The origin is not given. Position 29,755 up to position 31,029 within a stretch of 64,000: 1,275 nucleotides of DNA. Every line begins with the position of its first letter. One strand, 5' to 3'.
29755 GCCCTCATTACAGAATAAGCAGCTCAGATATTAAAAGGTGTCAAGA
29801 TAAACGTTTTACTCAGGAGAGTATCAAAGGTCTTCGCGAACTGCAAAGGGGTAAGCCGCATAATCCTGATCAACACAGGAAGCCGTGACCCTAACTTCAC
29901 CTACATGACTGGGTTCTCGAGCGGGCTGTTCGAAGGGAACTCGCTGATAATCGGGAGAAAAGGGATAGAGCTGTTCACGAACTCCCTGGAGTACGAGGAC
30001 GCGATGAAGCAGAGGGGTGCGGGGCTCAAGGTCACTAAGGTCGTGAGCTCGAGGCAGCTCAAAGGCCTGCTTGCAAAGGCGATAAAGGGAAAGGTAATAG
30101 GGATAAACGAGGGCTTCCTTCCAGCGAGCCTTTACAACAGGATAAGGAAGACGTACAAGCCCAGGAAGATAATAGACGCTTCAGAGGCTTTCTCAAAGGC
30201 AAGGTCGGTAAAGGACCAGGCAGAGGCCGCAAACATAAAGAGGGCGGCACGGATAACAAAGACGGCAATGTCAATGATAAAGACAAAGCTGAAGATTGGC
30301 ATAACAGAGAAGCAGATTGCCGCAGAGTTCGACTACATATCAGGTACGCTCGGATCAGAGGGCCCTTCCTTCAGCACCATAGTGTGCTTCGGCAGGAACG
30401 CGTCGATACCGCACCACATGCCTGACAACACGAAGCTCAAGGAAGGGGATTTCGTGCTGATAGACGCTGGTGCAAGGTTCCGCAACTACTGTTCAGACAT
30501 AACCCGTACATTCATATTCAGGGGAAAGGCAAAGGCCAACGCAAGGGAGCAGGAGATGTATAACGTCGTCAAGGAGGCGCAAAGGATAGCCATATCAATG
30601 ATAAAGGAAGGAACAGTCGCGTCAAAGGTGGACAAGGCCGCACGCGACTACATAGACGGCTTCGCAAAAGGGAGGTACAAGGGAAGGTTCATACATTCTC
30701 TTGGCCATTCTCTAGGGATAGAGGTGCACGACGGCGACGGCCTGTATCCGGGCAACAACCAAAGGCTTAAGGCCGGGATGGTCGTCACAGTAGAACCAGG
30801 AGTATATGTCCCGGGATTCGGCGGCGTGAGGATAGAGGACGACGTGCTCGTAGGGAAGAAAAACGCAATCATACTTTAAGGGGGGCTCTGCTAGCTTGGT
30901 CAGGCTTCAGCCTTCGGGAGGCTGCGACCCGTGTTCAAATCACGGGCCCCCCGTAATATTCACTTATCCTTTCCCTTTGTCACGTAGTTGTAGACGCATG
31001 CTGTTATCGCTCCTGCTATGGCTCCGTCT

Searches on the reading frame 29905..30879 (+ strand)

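Call 4: search_protein_families(library=pfam, proteins=[window:29905-30879:+], max_evalue=0.1)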
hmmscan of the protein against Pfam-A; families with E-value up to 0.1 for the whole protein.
window:29905-30879:+ (324 aa): 2 families
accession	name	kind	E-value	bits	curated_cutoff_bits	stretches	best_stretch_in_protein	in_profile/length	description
PF00557.29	Peptidase_M24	-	7.2e-68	228.9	23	1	110-317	2-207/208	Metallopeptidase family M24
PF01321.24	Creatinase_N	-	1.7e-07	32.3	22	1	2-102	29-128/128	Creatinase/Prolidase N-terminal domain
